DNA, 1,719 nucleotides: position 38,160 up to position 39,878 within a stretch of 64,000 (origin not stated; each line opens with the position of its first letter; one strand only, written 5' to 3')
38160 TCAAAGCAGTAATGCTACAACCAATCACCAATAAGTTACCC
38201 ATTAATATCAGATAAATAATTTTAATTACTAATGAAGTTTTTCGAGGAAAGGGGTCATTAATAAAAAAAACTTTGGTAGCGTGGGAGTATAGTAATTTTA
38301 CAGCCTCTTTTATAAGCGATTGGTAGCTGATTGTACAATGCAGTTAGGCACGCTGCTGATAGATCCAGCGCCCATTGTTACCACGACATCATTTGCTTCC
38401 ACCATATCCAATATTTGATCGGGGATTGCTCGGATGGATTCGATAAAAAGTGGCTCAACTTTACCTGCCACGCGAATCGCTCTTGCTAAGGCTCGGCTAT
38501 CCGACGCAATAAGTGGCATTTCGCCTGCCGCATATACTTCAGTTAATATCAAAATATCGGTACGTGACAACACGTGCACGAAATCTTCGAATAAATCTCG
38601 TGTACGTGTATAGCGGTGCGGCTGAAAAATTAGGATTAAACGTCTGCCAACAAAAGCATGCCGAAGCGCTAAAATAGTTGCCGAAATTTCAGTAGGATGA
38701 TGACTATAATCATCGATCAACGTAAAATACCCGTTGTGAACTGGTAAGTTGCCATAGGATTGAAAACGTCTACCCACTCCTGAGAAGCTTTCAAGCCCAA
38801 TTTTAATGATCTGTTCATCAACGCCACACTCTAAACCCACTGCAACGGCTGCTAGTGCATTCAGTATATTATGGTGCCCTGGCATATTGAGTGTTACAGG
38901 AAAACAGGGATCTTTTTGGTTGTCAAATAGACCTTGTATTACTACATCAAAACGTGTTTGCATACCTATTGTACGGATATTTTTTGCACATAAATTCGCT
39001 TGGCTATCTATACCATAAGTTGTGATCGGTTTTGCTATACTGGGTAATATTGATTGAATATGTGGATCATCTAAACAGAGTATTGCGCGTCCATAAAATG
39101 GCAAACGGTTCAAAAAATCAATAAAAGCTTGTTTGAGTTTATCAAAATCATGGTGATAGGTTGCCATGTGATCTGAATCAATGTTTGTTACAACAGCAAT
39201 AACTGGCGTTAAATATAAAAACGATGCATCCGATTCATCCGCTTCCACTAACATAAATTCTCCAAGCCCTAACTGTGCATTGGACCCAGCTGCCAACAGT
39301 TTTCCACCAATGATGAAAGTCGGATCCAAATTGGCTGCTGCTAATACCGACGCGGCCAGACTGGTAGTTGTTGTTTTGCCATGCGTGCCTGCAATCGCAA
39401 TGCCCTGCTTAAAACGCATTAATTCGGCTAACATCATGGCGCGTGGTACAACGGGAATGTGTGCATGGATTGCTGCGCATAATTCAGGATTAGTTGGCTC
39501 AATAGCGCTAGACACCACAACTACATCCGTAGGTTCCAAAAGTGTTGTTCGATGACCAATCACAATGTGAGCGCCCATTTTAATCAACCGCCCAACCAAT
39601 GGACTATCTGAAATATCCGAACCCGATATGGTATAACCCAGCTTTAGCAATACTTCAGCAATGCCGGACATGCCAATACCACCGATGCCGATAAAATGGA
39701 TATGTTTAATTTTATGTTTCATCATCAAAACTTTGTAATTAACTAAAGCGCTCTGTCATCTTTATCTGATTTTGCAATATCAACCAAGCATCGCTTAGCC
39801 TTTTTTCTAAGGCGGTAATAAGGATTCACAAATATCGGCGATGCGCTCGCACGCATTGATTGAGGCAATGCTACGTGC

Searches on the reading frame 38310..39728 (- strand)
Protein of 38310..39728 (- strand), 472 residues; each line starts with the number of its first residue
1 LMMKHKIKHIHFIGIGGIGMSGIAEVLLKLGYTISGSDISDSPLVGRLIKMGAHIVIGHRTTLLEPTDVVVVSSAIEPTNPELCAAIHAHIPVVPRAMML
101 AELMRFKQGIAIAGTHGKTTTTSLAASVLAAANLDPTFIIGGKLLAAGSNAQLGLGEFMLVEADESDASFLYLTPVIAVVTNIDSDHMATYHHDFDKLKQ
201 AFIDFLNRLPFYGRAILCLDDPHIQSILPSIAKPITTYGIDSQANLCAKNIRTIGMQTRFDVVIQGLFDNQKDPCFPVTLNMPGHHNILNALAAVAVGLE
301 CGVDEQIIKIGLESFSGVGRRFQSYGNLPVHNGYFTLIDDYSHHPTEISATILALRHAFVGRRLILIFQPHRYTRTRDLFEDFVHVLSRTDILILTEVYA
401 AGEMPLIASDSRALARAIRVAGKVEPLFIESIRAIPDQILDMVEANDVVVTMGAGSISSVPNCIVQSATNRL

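Call 6: find_related_loci(query=window:38310-39728:-, collection=genome_contigs, flank=10000)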
Query window:38310-39728:- (472 aa) in genome_contigs; peptide patterns used: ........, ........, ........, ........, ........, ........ (x = any residue, [..] = any of these).
600 stretches matched a pattern (row limit reached: there are more); 566 encode a relative of the query (tblastn E <= 1e-3); the best 80 are kept; 80 distinct loci.
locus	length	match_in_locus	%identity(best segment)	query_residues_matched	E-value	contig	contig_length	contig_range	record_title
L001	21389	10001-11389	64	3-468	0e+0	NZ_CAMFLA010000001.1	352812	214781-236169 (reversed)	MAG: uncultured Aquitalea sp. isolate SRR12456162_bin.8_metaWRAP_v1.3_MAG ERZ12289962.6, whole genome shotgun sequence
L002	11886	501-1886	65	3-466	0e+0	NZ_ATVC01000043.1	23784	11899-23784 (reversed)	Aquaspirillum serpens DSM 68 G465DRAFT_scaffold00043.43_C, whole genome shotgun sequence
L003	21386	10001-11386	63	3-468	0e+0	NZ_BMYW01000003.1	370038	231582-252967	Vogesella alkaliphila strain KCTC 32041 sequence03, whole genome shotgun sequence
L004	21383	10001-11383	63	3-467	0e+0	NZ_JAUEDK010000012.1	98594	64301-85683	Crenobacter oryzisoli strain SG2303 Scaffold12, whole genome shotgun sequence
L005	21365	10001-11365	64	3-461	0e+0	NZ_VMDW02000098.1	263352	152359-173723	Vogesella urethralis strain YM-1 NODE_2_length_263352_cov_119.332581, whole genome shotgun sequence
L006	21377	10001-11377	63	3-464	0e+0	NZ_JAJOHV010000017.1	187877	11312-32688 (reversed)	Chromobacterium piscinae strain DSM 23278 contig_0000017, whole genome shotgun sequence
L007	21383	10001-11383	63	3-467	0e+0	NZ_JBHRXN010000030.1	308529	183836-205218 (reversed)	Vogesella facilis strain KCTC 42742 velvet_auto_83_30, whole genome shotgun sequence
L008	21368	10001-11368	63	3-461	0e+0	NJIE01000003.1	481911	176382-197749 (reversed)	Xenophilus sp. AP218F Contig_3, whole genome shotgun sequence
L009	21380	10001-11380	64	3-465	0e+0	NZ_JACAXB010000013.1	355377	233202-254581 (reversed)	Aquitalea sp. LB_tupeE Aquitalea_sp_LB_tupeE_Contig-13_355377bp, whole genome shotgun sequence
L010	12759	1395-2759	64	3-461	0e+0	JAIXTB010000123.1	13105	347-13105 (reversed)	MAG: Neisseriaceae bacterium isolate C8_MAG_00023 pond_C8_MAG_00023_000000000270, whole genome shotgun sequence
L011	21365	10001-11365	64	3-461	0e+0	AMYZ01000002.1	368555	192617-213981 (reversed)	Beta proteobacterium L13 L13_contig00002, whole genome shotgun sequence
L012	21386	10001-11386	63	3-468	0e+0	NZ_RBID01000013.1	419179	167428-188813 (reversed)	Vogesella indigofera strain DSM 3303 Ga0215675_102, whole genome shotgun sequence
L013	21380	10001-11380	63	3-465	0e+0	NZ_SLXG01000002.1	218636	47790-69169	Crenobacter luteus strain DSM 27258 Ga0310525_102, whole genome shotgun sequence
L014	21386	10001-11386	63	3-468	0e+0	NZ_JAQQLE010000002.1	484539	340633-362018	Vogesella margarita strain LYT5W LYT5W_ctg002, whole genome shotgun sequence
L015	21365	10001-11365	64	3-461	0e+0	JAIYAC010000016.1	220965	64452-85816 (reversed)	MAG: Neisseriaceae bacterium isolate D8_MAG_00072 pond_D8_MAG_00072_000000000017, whole genome shotgun sequence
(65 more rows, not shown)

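Call 7: search_protein_families(library=ncbifam, proteins=[window:38310-39728:-])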
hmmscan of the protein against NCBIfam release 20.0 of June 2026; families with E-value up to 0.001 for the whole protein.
window:38310-39728:- (472 aa): 25 families
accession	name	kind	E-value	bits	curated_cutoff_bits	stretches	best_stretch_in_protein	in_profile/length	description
TIGR01082.1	murC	equivalog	4.5e-156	520.4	335.1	1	9-462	1-446/449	UDP-N-acetylmuramate--L-alanine ligase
NF011171.0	PRK14573.1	equivalog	6.4e-97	325.3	1015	1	6-463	3-443/809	bifunctional UDP-N-acetylmuramate--L-alanine ligase/D-alanine--D-alanine ligase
TIGR01081.1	mpl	equivalog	3.2e-48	164.9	388.7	1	9-458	1-437/448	UDP-N-acetylmuramate:L-alanyl-gamma-D-glutamyl-meso-diaminopimelate ligase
NF053645.1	pMurC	equivalog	1.5e-25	89.8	560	3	12-137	3-132/492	pseudomurein biosynthesis peptide ligase pMurC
NF001126.0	PRK00139.1-4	equivalog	6.2e-25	87.7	373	1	177-368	196-374/486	UDP-N-acetylmuramoyl-L-alanyl-D-glutamate--2,6-diaminopimelate ligase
TIGR01087.1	murD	equivalog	2.2e-22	79.7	211.95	1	10-356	2-336/441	UDP-N-acetylmuramoyl-L-alanine--D-glutamate ligase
NF001124.0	PRK00139.1-2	equivalog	2.2e-21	76.2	476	1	177-455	201-468/500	UDP-N-acetylmuramoyl-L-alanyl-D-glutamate--2,6-diaminopimelate ligase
TIGR01085.1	murE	subfamily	2.7e-21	76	257.3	1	177-368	180-364/472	UDP-N-acetylmuramyl-tripeptide synthetase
TIGR01143.1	murF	subfamily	7.1e-21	74.6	288.6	1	103-359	71-322/418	UDP-N-acetylmuramoyl-tripeptide--D-alanyl-D-alanine ligase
NF008896.0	PRK11929.1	equivalog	2.1e-20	72.2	1023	1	110-363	607-863/965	bifunctional UDP-N-acetylmuramoyl-L-alanyl-D-glutamate--2,6-diaminopimelate ligase MurE/UDP-N-acetylmuramoyl-tripeptide--D-alanyl-D-alanine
NF053648.1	pMurE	equivalog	3.2e-16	59.1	600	1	173-454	188-451/464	pseudomurein biosynthesis peptide ligase pMurE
NF053646.1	pMurD1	equivalog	2e-14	53.1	610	1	177-459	187-446/465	pseudomurein biosynthesis peptide ligase pMurD1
NF010623.0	PRK14016.1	subfamily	2.7e-14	52.3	877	1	177-370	568-768/871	cyanophycin synthetase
TIGR02068.2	cya_phycin_syn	equivalog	2.2e-13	49.1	850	1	177-365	567-761/862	cyanophycin synthetase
NF053647.1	pMurD2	equivalog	4.7e-11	42.2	550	1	12-208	5-206/405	pseudomurein biosynthesis peptide ligase pMurD2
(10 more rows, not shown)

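Call 9: find_encoding_contigs(protein=window:38310-39728:-, flank=10000, max_places=6)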
Protein window:38310-39728:- (472 aa): no gene with exactly this product is on record in the collection.

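Call 21: find_homologous_proteins(query=window:38310-39728:-, max_evalue=1e-50)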
Query window:38310-39728:- (472 aa): 8000 proteins with E <= 1e-50 among 8000 candidates; the best 120 are listed.
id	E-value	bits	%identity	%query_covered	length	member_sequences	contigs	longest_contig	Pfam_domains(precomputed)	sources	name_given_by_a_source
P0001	0.0e+0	1043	100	100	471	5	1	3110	PF02875.27,PF08245.19,PF01225.31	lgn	-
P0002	3.2e-222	756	73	98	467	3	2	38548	PF02875.27,PF08245.19,PF01225.31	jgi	jgi:UDP-N-acetylmuramate--alanine ligase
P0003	8.4e-220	748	72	99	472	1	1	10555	PF02875.27,PF08245.19,PF01225.31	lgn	-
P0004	2.8e-215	733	70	100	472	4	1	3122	PF02875.27,PF08245.19,PF01225.31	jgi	-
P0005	1.2e-205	702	67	99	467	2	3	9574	PF02875.27,PF08245.19,PF01225.31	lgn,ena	-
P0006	3.3e-199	680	65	98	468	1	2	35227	PF02875.27,PF08245.19,PF01225.31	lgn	-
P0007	4.6e-199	680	65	99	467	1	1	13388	PF02875.27,PF08245.19,PF01225.31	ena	-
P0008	4.8e-199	680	64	99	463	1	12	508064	PF02875.27,PF08245.19,PF01225.31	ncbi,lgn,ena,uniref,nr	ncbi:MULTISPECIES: UDP-N-acetylmuramate--L-alanine ligase [Gulbenkiania]|uniref:UDP-N-acetylmuramate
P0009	6.4e-199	679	65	99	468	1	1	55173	PF02875.27,PF08245.19,PF01225.31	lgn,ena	-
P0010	2.0e-198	678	65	99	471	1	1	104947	PF02875.27,PF08245.19,PF01225.31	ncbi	-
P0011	3.6e-198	677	65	98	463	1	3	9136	PF02875.27,PF08245.19,PF01225.31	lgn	-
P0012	2.4e-197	674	64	99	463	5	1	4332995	PF02875.27,PF08245.19,PF01225.31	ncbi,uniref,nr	ncbi:UDP-N-acetylmuramate--alanine ligase [Pseudogulbenkiania sp. NH8B]|uniref:UDP-N-acetylmuramate-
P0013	1.5e-196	672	64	99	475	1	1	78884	PF02875.27,PF08245.19,PF01225.31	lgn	-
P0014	3.4e-196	670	63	99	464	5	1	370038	PF02875.27,PF08245.19,PF01225.31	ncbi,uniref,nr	ncbi:UDP-N-acetylmuramate--L-alanine ligase [Vogesella alkaliphila]|uniref:UDP-N-acetylmuramate--L-a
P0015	1.5e-195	668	65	98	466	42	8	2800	PF02875.27,PF08245.19,PF01225.31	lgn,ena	-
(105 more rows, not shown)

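Call 22: find_encoding_contigs(protein=P0001, flank=10000, max_places=6)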
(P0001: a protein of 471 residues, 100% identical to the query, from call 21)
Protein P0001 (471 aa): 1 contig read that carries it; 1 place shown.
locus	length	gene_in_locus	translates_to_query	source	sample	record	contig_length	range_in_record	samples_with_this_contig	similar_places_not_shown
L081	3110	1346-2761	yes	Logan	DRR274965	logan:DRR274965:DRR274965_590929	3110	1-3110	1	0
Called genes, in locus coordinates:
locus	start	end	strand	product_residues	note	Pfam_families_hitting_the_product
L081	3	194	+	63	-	?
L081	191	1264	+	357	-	PF03033:Glyco_transf_28, PF04101:Glyco_tran_28_C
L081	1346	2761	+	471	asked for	PF01225:Mur_ligase, PF08245:Mur_ligase_M, PF02875:Mur_ligase_C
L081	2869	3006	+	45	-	-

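Call 23: find_encoding_contigs(protein=P0002, flank=10000, max_places=6)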
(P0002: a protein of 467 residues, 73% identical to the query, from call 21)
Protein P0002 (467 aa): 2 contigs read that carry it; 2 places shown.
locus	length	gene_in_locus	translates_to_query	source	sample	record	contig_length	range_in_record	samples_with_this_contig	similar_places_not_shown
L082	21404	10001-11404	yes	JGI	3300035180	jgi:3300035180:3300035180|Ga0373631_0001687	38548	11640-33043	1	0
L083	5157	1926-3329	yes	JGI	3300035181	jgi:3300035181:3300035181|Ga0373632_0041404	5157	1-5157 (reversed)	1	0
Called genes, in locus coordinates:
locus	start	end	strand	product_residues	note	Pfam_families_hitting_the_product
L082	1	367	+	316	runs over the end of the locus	PF01795:Methyltransf_5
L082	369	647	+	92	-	PF04999:FtsL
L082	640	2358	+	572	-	PF03717:PBP_dimer, PF21922:PBP_dimer_2 (weak), PF00905:Transpeptidase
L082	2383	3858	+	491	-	PF01225:Mur_ligase, PF08245:Mur_ligase_M, PF02875:Mur_ligase_C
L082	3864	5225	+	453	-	PF01225:Mur_ligase (weak), PF08245:Mur_ligase_M, PF02875:Mur_ligase_C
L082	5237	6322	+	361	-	PF00953:Glycos_transf_4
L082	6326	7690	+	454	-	PF21799:MurD-like_N, PF08245:Mur_ligase_M, PF02875:Mur_ligase_C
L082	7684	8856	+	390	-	PF01098:FTSW_RODA_SPOVE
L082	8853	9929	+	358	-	PF03033:Glyco_transf_28, PF04101:Glyco_tran_28_C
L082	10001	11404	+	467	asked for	PF01225:Mur_ligase, PF08245:Mur_ligase_M, PF02875:Mur_ligase_C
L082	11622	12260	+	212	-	PF08478:POTRA_1, PF03799:FtsQ_DivIB_C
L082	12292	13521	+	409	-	PF00012:HSP70 (faint), PF11104:PilM_2 (faint), PF14450:FtsA, PF02491:SHS2_FTSA, PF06723:MreB_Mbl, PF06277:EutA (weak), PF14450:FtsA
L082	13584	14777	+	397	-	PF00091:Tubulin, PF12327:FtsZ_C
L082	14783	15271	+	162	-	PF01967:MoaC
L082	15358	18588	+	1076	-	PF04257:RecC_N, PF27451:RecC_4th, PF17946:RecC_C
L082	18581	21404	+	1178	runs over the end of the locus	PF00580:UvrD-helicase, PF13245:AAA_19, PF13361:UvrD_C, PF13538:UvrD_C_2 (faint)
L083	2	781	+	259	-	?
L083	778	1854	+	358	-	PF03033:Glyco_transf_28, PF04101:Glyco_tran_28_C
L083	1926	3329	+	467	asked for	PF01225:Mur_ligase, PF08245:Mur_ligase_M, PF02875:Mur_ligase_C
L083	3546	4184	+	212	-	PF08478:POTRA_1, PF03799:FtsQ_DivIB_C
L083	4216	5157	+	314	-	?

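Call 24: find_encoding_contigs(protein=P0003, flank=10000, max_places=6)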
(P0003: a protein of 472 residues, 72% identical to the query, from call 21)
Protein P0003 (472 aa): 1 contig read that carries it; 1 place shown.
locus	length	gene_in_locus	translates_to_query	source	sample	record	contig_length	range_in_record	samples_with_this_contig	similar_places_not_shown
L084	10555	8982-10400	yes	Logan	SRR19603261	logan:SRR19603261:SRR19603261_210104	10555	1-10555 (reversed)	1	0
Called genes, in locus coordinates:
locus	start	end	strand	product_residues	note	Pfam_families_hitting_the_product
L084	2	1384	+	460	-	?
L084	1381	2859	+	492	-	PF01225:Mur_ligase, PF08245:Mur_ligase_M, PF02875:Mur_ligase_C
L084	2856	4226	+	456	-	PF01225:Mur_ligase (weak), PF08245:Mur_ligase_M, PF02875:Mur_ligase_C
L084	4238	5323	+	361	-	PF00953:Glycos_transf_4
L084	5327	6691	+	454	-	PF21799:MurD-like_N, PF08245:Mur_ligase_M, PF02875:Mur_ligase_C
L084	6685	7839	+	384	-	PF01098:FTSW_RODA_SPOVE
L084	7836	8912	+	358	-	PF03033:Glyco_transf_28, PF04101:Glyco_tran_28_C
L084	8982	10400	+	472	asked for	PF01225:Mur_ligase, PF08245:Mur_ligase_M, PF02875:Mur_ligase_C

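Call 33: find_encoding_contigs(protein=P0005, flank=10000, max_places=4)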
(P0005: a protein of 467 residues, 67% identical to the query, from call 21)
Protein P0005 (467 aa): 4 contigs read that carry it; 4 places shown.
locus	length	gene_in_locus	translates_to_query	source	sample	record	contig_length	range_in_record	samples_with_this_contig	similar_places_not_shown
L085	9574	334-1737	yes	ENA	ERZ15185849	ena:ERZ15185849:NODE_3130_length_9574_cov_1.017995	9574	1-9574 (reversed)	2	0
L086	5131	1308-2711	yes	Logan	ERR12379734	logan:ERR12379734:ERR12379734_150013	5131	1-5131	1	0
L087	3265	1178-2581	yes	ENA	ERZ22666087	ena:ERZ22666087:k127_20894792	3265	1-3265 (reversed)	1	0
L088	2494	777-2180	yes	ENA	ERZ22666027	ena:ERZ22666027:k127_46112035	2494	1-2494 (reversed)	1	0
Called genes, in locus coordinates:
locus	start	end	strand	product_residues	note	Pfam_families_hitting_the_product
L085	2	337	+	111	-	?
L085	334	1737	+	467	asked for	PF01225:Mur_ligase, PF08245:Mur_ligase_M, PF02875:Mur_ligase_C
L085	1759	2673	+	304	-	PF01820:Dala_Dala_lig_N, PF02222:ATP-grasp (weak), PF02786:CPSase_L_D2, PF08443:RimK (faint), PF07478:Dala_Dala_lig_C, PF13535:ATP-grasp_4 (faint)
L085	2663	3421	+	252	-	PF08478:POTRA_1, PF03799:FtsQ_DivIB_C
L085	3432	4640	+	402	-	PF00012:HSP70 (faint), PF11104:PilM_2 (faint), PF14450:FtsA, PF02491:SHS2_FTSA, PF06277:EutA (weak), PF06723:MreB_Mbl, PF14450:FtsA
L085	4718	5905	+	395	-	PF00091:Tubulin, PF12327:FtsZ_C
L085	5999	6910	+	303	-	PF03331:LpxC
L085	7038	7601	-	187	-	-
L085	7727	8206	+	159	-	PF01967:MoaC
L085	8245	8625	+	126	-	-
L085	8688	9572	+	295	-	?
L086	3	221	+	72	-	?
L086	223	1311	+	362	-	PF03033:Glyco_transf_28, PF04101:Glyco_tran_28_C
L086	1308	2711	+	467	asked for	PF01225:Mur_ligase, PF08245:Mur_ligase_M, PF02875:Mur_ligase_C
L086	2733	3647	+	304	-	PF01820:Dala_Dala_lig_N, PF02222:ATP-grasp (weak), PF02786:CPSase_L_D2, PF08443:RimK (faint), PF07478:Dala_Dala_lig_C, PF13535:ATP-grasp_4 (faint)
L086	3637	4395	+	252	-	PF08478:POTRA_1, PF03799:FtsQ_DivIB_C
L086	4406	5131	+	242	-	?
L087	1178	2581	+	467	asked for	PF01225:Mur_ligase, PF08245:Mur_ligase_M, PF02875:Mur_ligase_C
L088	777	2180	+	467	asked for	PF01225:Mur_ligase, PF08245:Mur_ligase_M, PF02875:Mur_ligase_C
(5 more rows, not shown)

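Call 34: find_encoding_contigs(protein=P0006, flank=10000, max_places=4)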
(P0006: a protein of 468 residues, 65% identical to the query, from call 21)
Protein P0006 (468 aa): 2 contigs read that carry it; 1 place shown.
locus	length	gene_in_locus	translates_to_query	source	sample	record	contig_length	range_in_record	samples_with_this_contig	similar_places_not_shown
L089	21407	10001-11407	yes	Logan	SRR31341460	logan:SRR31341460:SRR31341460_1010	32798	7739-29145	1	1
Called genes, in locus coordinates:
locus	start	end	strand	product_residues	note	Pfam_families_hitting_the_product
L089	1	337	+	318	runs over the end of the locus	PF01795:Methyltransf_5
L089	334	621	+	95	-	PF04999:FtsL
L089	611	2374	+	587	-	PF03717:PBP_dimer, PF21922:PBP_dimer_2 (faint), PF00905:Transpeptidase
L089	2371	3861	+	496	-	PF01225:Mur_ligase, PF08245:Mur_ligase_M, PF02875:Mur_ligase_C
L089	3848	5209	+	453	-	PF01225:Mur_ligase, PF08245:Mur_ligase_M, PF02875:Mur_ligase_C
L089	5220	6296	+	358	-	PF00953:Glycos_transf_4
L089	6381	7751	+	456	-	PF21799:MurD-like_N, PF08245:Mur_ligase_M, PF02875:Mur_ligase_C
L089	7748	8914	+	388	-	PF01098:FTSW_RODA_SPOVE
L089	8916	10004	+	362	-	PF03033:Glyco_transf_28, PF04101:Glyco_tran_28_C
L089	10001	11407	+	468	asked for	PF01225:Mur_ligase, PF08245:Mur_ligase_M, PF02875:Mur_ligase_C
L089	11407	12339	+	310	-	PF01820:Dala_Dala_lig_N, PF02786:CPSase_L_D2 (weak), PF02222:ATP-grasp (weak), PF07478:Dala_Dala_lig_C, PF13535:ATP-grasp_4 (faint)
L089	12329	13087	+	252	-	PF08478:POTRA_1, PF03799:FtsQ_DivIB_C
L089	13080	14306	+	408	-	PF11104:PilM_2 (faint), PF14450:FtsA, PF02491:SHS2_FTSA, PF06723:MreB_Mbl, PF06277:EutA, PF14450:FtsA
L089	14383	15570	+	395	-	PF00091:Tubulin, PF12327:FtsZ_C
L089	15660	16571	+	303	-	PF03331:LpxC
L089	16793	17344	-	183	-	-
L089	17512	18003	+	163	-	PF01967:MoaC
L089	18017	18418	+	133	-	-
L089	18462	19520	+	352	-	PF00923:TAL_FSA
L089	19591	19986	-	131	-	PF02537:CRCB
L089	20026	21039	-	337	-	PF01699:Na_Ca_ex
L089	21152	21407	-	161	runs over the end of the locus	PF01814:Hemerythrin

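Call 35: list_cluster_members(proteins=[P0001, P0002, P0003, P0004])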
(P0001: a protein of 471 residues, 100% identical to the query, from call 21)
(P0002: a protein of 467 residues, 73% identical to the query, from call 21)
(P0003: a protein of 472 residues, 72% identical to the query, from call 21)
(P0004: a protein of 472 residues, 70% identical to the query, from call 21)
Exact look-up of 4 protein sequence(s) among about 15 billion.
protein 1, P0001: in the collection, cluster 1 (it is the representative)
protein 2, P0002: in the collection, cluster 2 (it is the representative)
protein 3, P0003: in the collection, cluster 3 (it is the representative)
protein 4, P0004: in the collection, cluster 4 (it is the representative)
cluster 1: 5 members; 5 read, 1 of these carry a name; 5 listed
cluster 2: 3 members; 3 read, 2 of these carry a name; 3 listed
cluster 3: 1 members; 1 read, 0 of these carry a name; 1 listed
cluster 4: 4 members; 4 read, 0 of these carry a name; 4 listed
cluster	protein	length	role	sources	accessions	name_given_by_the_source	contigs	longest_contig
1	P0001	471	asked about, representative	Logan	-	-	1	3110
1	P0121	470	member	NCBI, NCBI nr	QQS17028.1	MAG: UDP-N-acetylmuramate--L-alanine ligase [Neisseriales bacterium]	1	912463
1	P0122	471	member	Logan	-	-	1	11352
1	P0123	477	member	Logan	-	-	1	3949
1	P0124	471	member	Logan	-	-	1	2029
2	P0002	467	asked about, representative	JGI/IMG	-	UDP-N-acetylmuramate--alanine ligase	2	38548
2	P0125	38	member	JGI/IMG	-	hypothetical protein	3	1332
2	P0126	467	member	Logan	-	-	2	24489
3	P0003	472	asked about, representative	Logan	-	-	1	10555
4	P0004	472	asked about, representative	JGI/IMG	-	-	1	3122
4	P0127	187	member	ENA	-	-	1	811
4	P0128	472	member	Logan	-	-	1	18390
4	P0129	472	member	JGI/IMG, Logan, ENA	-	-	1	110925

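Call 36: find_encoding_contigs(protein=P0121, flank=10000, max_places=3)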
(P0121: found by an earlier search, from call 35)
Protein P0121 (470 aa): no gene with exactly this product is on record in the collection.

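Call 37: find_encoding_contigs(protein=P0129, flank=10000, max_places=3)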
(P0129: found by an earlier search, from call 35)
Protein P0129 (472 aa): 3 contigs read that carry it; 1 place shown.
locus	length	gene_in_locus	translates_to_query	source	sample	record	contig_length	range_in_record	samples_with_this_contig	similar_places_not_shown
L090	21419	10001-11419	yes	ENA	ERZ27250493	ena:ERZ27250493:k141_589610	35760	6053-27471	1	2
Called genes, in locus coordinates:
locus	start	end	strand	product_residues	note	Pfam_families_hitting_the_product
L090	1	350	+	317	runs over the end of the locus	PF01795:Methyltransf_5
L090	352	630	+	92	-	PF04999:FtsL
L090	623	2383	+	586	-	PF03717:PBP_dimer, PF21922:PBP_dimer_2 (weak), PF00905:Transpeptidase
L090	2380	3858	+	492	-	PF01225:Mur_ligase, PF08245:Mur_ligase_M, PF02875:Mur_ligase_C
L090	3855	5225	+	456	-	PF01225:Mur_ligase (faint), PF08245:Mur_ligase_M, PF02875:Mur_ligase_C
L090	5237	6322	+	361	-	PF00953:Glycos_transf_4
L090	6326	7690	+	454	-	PF21799:MurD-like_N, PF08245:Mur_ligase_M, PF02875:Mur_ligase_C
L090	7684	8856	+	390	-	PF01098:FTSW_RODA_SPOVE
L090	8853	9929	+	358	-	PF03033:Glyco_transf_28, PF04101:Glyco_tran_28_C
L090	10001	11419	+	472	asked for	PF01225:Mur_ligase, PF08245:Mur_ligase_M, PF02875:Mur_ligase_C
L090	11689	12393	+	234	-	PF08478:POTRA_1, PF03799:FtsQ_DivIB_C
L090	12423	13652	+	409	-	PF00012:HSP70 (faint), PF11104:PilM_2 (faint), PF14450:FtsA, PF02491:SHS2_FTSA, PF06723:MreB_Mbl, PF06277:EutA (weak), PF14450:FtsA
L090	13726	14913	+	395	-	PF00091:Tubulin, PF12327:FtsZ_C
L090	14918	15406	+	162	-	PF01967:MoaC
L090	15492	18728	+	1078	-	PF04257:RecC_N, PF27451:RecC_4th, PF17946:RecC_C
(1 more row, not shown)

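Call 40: find_encoding_contigs(protein=P0122, flank=10000, max_places=3)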
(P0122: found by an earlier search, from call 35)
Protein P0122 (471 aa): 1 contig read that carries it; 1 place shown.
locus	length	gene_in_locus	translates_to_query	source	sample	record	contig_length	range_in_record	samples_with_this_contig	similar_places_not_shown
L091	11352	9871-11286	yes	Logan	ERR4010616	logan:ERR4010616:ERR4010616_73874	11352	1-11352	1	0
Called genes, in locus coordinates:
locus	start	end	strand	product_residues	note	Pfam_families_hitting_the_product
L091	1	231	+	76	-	?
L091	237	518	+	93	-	PF04999:FtsL, PF04977:DivIC (weak)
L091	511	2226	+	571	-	PF03717:PBP_dimer, PF21922:PBP_dimer_2 (weak), PF00905:Transpeptidase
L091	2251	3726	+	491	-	PF01225:Mur_ligase, PF08245:Mur_ligase_M, PF02875:Mur_ligase_C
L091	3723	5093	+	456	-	PF01225:Mur_ligase (faint), PF08245:Mur_ligase_M, PF02875:Mur_ligase_C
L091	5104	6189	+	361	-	PF00953:Glycos_transf_4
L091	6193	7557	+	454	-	PF21799:MurD-like_N, PF08245:Mur_ligase_M, PF02875:Mur_ligase_C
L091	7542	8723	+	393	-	PF01098:FTSW_RODA_SPOVE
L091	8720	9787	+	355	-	PF03033:Glyco_transf_28, PF04101:Glyco_tran_28_C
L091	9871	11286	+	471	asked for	PF01225:Mur_ligase, PF08245:Mur_ligase_M, PF02875:Mur_ligase_C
